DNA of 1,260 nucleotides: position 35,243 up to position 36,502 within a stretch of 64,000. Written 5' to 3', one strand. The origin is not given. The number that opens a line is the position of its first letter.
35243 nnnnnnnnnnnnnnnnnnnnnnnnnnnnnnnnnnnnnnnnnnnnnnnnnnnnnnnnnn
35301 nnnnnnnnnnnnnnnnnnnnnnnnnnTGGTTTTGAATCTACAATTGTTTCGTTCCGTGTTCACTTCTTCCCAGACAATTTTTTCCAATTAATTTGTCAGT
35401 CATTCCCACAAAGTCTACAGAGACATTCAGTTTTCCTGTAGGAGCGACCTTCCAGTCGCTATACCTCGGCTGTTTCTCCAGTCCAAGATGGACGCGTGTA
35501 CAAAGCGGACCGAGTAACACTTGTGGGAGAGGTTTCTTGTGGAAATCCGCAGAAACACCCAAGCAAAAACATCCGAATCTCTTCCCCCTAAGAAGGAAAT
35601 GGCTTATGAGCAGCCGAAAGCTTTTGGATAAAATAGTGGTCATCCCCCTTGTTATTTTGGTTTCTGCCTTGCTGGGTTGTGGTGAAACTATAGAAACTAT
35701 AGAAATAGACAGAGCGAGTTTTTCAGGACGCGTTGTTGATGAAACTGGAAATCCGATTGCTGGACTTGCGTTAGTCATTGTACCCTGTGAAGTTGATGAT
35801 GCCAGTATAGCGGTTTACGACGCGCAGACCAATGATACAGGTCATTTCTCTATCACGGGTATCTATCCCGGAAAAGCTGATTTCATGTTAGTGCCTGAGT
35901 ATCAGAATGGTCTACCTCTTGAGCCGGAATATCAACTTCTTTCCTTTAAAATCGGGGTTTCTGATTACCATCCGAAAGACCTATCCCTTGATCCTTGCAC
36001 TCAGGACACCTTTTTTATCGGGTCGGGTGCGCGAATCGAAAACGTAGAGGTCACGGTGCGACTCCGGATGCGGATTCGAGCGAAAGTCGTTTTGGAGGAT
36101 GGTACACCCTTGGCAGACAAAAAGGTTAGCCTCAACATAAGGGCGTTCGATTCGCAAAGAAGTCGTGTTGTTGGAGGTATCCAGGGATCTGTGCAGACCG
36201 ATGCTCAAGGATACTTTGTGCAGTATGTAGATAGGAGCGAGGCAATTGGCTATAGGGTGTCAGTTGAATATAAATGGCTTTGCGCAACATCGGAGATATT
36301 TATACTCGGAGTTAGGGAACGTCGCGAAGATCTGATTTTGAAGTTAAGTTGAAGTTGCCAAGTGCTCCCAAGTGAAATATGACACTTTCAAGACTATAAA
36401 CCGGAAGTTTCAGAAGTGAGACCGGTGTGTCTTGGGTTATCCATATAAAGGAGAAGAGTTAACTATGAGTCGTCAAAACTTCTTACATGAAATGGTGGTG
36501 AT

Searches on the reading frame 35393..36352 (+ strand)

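Call 4: search_protein_families(library=pfam, proteins=[window:35393-36352:+], max_evalue=0.01)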
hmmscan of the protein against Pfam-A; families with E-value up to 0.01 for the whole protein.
window:35393-36352:+ (319 aa): 3 families
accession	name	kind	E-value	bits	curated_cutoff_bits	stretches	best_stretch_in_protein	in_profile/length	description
PF13620.12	CarboxypepD_reg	-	5e-09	36.8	32.3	1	110-162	2-50/82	Carboxypeptidase regulatory-like domain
PF02369.22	Big_1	-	0.0017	18.8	34.9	0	106-155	17-65/93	Bacterial Ig-like domain (group 1)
PF20598.4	DUF6795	-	0.0022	18.7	27.4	0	232-275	4-41/103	Domain of unknown function (DUF6795)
